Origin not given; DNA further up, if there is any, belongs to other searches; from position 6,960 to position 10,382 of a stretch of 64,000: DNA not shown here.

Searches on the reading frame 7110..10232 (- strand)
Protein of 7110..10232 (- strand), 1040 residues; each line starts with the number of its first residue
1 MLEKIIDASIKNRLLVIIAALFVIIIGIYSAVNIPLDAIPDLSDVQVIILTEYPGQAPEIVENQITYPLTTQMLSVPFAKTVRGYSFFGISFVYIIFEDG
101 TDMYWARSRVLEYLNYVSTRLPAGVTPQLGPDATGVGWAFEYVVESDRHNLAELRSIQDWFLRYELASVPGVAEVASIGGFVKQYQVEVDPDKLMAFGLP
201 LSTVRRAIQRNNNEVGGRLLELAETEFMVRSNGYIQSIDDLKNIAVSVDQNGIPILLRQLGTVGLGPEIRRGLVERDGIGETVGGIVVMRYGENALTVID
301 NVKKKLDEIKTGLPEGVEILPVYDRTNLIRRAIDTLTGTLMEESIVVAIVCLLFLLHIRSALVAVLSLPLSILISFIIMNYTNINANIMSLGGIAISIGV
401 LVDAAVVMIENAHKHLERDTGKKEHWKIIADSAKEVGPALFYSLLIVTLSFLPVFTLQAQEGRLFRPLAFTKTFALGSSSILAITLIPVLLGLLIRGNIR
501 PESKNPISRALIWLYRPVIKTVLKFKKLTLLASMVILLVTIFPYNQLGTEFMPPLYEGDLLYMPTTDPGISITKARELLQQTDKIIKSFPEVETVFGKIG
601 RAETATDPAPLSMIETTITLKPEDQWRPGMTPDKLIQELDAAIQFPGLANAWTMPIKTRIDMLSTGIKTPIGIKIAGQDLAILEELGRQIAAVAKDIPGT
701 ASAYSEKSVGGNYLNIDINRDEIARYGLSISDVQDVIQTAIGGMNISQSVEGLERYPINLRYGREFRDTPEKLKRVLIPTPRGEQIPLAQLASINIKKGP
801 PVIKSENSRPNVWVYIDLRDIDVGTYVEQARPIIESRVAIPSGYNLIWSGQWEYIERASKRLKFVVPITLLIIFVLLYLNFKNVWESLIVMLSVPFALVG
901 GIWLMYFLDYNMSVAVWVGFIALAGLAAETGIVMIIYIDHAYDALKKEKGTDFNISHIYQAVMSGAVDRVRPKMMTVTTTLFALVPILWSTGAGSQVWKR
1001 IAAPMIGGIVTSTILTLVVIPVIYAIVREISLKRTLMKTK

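Call 19: search_protein_families(library=pfam, max_evalue=0.001, proteins=[window:7110-10232:-])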
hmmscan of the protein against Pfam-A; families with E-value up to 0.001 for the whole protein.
window:7110-10232:- (1040 aa): 1 family
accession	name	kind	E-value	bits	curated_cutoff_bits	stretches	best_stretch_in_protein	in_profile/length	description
PF00873.25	ACR_tran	-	2e-242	807.5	28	1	5-1028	1-1021/1021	AcrB/AcrD/AcrF family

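Call 47: list_cluster_members(proteins=[P0025, P0077, window:7110-10232:-, window:3071-5506:-])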
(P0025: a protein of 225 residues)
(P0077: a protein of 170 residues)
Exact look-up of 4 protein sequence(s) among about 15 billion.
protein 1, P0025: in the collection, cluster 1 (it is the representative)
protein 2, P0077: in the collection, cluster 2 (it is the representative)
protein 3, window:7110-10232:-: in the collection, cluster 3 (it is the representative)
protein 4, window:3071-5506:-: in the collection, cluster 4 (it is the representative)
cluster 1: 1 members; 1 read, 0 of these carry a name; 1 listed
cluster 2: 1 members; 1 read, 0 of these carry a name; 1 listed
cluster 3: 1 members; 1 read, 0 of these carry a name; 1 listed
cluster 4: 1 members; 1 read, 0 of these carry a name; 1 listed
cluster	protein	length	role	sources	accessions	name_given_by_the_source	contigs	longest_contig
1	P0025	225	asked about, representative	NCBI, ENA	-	-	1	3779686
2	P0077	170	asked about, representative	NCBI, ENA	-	-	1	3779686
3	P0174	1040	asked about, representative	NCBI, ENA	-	-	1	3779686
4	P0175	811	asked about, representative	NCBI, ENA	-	-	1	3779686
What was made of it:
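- The source is one 3.78-Mb contig seen only once (call 47).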

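Call 48: find_encoding_contigs(protein=window:7110-10232:-, flank=2000, max_places=3)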
Protein window:7110-10232:- (1040 aa): no gene with exactly this product is on record in the collection.

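Call 60: find_homologous_proteins(query=window:7110-10232:-, max_evalue=1e-200)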
Query window:7110-10232:- (1040 aa): 7993 proteins with E <= 1e-200 among 8000 candidates; the best 120 are listed.
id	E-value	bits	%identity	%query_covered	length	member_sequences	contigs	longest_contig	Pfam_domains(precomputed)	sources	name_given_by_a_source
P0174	0.0e+0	2282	100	100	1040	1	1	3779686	PF00873.26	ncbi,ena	-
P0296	0.0e+0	2167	94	100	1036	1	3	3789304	PF00873.26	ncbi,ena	-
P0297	0.0e+0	2167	94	100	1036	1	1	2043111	PF00873.26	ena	-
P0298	0.0e+0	2165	94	100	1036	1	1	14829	PF00873.26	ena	-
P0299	0.0e+0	2154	94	100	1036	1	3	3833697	PF00873.26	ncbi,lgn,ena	-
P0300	0.0e+0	2002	85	100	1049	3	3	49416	PF00873.26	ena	-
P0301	0.0e+0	1959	84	100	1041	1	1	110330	PF00873.26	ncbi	ncbi:efflux RND transporter permease subunit [candidate division KSB1 bacterium]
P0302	0.0e+0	1947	83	100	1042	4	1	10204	PF00873.26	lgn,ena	-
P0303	0.0e+0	1919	82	99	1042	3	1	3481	PF00873.26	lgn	-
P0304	0.0e+0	1897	95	87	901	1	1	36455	PF00873.26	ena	-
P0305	0.0e+0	1889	79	100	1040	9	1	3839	PF00873.26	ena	-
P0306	0.0e+0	1884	79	100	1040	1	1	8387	PF03176.22,PF00873.26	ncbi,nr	ncbi:efflux RND transporter permease subunit [candidate division KSB1 bacterium]|nr:efflux RND trans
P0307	0.0e+0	1873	80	100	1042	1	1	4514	PF00873.26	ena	-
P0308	0.0e+0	1866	79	100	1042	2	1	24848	PF00873.26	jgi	jgi:Cu(I)/Ag(I) efflux system membrane protein CusA/SilA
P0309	0.0e+0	1832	77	99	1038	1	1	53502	PF00873.26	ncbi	ncbi:efflux RND transporter permease subunit [candidate division KSB1 bacterium]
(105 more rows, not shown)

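Call 61: find_encoding_contigs(protein=P0296, flank=10000, max_places=4)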
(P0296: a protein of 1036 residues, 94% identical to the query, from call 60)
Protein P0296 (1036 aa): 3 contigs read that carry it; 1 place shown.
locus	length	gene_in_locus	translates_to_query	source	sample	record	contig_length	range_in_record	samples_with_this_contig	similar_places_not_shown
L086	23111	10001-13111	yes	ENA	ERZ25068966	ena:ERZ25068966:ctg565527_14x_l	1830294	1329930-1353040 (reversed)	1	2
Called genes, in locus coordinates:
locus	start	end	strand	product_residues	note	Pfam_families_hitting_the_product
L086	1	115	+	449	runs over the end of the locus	PF04389:Peptidase_M28 (weak), PF01546:Peptidase_M20, PF07687:M20_dimer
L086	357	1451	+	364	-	PF13231:PMT_2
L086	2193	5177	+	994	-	PF15902:Sortilin-Vps10 (faint), PF13860:FlgD_ig, PF18962:Por_Secre_tail (weak)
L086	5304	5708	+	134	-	PF13274:SocA_Panacea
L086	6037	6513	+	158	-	-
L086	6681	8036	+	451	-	PF02321:OEP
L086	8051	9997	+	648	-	PF19335:HMBD, PF25919:BSH_CusB, PF25973:BSH_CzcB, PF25869:3HB_CusB (faint), PF25944:Beta-barrel_RND, PF25954:Beta-barrel_RND_2, PF25967:RND-MFP_C (weak), PF25975:CzcB_C (weak)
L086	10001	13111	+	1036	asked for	PF00873:ACR_tran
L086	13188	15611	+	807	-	PF00403:HMA, PF00122:E1-E2_ATPase, PF00702:Hydrolase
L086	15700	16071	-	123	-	-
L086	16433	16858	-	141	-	-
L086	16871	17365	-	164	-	PF08327:AHSA1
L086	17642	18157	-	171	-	PF03352:Adenine_glyco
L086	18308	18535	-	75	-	-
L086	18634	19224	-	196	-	PF00440:TetR_N, PF16925:TetR_C_13, PF21993:TetR_C_13_2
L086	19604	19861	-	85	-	PF00561:Abhydrolase_1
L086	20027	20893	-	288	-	PF00753:Lactamase_B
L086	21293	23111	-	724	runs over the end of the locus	PF00122:E1-E2_ATPase, PF00702:Hydrolase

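Call 62: find_encoding_contigs(protein=P0299, flank=10000, max_places=4)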
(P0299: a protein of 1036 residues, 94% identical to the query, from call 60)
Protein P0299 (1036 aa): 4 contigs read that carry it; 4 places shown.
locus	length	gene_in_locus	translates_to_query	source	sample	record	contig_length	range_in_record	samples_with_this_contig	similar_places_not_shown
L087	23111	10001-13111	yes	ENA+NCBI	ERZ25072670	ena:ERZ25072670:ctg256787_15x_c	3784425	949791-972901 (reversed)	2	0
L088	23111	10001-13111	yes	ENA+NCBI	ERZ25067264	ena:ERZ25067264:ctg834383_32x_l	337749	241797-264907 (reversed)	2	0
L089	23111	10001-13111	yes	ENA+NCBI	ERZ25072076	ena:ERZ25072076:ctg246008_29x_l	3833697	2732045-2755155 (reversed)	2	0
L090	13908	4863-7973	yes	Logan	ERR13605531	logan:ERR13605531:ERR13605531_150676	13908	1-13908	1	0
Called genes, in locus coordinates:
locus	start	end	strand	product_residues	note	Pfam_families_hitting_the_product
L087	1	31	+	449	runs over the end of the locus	PF04389:Peptidase_M28 (weak), PF01546:Peptidase_M20, PF07687:M20_dimer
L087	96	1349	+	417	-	PF13231:PMT_2 (weak)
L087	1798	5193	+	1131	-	PF15902:Sortilin-Vps10 (faint), PF07705:CARDB (weak), PF13860:FlgD_ig, PF18962:Por_Secre_tail (weak)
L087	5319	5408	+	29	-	-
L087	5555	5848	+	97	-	-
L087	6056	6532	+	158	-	-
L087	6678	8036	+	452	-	PF02321:OEP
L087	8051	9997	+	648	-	PF19335:HMBD, PF25919:BSH_CusB, PF25973:BSH_CzcB, PF25869:3HB_CusB (faint), PF25944:Beta-barrel_RND, PF25954:Beta-barrel_RND_2, PF25967:RND-MFP_C (weak), PF25975:CzcB_C (weak)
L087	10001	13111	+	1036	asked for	PF00873:ACR_tran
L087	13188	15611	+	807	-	PF00403:HMA, PF00122:E1-E2_ATPase, PF00702:Hydrolase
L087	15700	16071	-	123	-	-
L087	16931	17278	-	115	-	-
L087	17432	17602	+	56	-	-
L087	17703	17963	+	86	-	-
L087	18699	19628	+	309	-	PF12760:Zn_ribbon_IS1595, PF12762:DDE_Tnp_IS1595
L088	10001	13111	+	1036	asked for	PF00873:ACR_tran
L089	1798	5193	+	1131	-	PF15902:Sortilin-Vps10 (faint), PF07705:CARDB (weak), PF13860:FlgD_ig, PF18962:Por_Secre_tail (weak)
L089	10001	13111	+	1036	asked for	PF00873:ACR_tran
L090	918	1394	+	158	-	-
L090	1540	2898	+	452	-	PF02321:OEP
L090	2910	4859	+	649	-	PF19335:HMBD, PF25919:BSH_CusB, PF25973:BSH_CzcB, PF25869:3HB_CusB (faint), PF25944:Beta-barrel_RND, PF25954:Beta-barrel_RND_2, PF25967:RND-MFP_C (weak), PF25975:CzcB_C (weak)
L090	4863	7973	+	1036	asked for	PF00873:ACR_tran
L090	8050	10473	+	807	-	PF00403:HMA, PF00122:E1-E2_ATPase, PF00702:Hydrolase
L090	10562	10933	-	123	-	-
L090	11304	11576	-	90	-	-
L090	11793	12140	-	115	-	-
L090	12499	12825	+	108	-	-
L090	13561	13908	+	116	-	?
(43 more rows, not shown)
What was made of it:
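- On T9SS type A cargo: Close relatives encode 952-1131-aa CTD proteins next to the cus operon (calls 61, 62).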

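Call 65: find_encoding_contigs(protein=P0301, flank=8000, max_places=2)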
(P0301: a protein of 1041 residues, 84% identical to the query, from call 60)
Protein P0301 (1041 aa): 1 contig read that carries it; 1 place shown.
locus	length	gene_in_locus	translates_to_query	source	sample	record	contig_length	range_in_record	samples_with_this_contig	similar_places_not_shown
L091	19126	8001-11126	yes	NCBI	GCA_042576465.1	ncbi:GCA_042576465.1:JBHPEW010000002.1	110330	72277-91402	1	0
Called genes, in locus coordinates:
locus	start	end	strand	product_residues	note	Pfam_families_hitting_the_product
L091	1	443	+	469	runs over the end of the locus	PF00324:AA_permease, PF13520:AA_permease_2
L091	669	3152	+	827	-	PF02225:PA (faint), PF04389:Peptidase_M28, PF01546:Peptidase_M20 (weak), PF01244:Peptidase_M19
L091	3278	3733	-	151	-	-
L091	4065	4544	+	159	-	-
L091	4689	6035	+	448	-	PF02321:OEP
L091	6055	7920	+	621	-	PF19335:HMBD, PF25919:BSH_CusB, PF25973:BSH_CzcB, PF25869:3HB_CusB, PF25944:Beta-barrel_RND, PF25954:Beta-barrel_RND_2, PF25975:CzcB_C (weak), PF25989:YknX_C (weak), +1 more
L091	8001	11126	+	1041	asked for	PF00873:ACR_tran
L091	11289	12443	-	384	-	-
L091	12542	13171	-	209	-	-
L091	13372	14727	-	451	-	PF00072:Response_reg, PF00158:Sigma54_activat, PF01078:Mg_chelatase (faint), PF14532:Sigma54_activ_2, PF25601:AAA_lid_14, PF02954:HTH_8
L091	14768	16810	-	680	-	PF00989:PAS (weak), PF00512:HisKA, PF02518:HATPase_c, PF14501:HATPase_c_5 (weak)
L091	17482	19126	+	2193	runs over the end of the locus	PF22842:Pel9A-like_beta_helix (faint), PF13860:FlgD_ig, PF18962:Por_Secre_tail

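Call 66: find_encoding_contigs(protein=P0300, flank=8000, max_places=2)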
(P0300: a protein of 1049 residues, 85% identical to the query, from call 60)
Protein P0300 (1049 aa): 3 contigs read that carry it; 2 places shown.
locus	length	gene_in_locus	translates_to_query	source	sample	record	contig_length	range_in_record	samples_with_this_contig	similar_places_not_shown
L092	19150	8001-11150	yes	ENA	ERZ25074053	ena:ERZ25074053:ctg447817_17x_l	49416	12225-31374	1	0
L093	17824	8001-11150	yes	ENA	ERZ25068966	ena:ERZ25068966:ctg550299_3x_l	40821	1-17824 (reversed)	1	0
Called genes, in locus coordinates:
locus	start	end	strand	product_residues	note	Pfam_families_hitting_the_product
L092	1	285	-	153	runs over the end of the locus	PF00210:Ferritin, PF02915:Rubrerythrin (weak)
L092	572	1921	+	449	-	PF04389:Peptidase_M28 (weak), PF01546:Peptidase_M20, PF07687:M20_dimer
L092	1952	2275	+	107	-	PF07505:DUF5131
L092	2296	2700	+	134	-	PF07505:DUF5131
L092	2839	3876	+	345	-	PF13282:DUF4070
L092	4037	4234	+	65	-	-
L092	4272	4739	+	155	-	-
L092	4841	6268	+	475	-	PF02321:OEP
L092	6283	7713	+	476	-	PF19335:HMBD, PF25919:BSH_CusB, PF25973:BSH_CzcB, PF25869:3HB_CusB (faint), PF25944:Beta-barrel_RND, PF25954:Beta-barrel_RND_2, PF25975:CzcB_C (faint)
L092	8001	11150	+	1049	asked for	PF00873:ACR_tran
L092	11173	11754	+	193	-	PF19335:HMBD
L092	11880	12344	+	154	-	PF00403:HMA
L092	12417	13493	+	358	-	PF09990:DUF2231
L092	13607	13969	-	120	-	-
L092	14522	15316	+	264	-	PF14321:DUF4382, PF13620:CarboxypepD_reg (weak)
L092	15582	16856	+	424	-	PF02368:Big_2 (weak)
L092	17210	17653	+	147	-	-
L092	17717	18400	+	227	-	PF18962:Por_Secre_tail (faint), PF13860:FlgD_ig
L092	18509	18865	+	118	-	PF03853:YjeF_N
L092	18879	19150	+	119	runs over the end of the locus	PF03853:YjeF_N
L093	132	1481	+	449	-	PF04389:Peptidase_M28 (weak), PF01546:Peptidase_M20, PF07687:M20_dimer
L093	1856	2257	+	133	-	PF07505:DUF5131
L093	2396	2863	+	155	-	PF02310:B12-binding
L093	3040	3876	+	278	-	PF04055:Radical_SAM (faint), PF13282:DUF4070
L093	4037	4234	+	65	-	-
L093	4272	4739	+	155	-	-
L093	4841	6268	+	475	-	PF02321:OEP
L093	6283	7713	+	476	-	PF19335:HMBD, PF25919:BSH_CusB, PF25973:BSH_CzcB, PF25869:3HB_CusB (faint), PF25944:Beta-barrel_RND, PF25954:Beta-barrel_RND_2, PF25975:CzcB_C (faint)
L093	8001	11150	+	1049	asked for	PF00873:ACR_tran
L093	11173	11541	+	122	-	PF19335:HMBD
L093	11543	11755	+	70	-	-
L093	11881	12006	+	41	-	PF00403:HMA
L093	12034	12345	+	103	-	-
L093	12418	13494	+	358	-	PF09990:DUF2231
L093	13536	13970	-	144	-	-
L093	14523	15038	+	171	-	PF14321:DUF4382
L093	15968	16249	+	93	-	-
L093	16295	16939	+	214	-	PF02368:Big_2 (faint)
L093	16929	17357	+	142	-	-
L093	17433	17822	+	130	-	?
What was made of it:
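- Sister assemblies have names implying 3-32x coverage, and the 3x one shows many split genes (calls 61, 62, 66).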
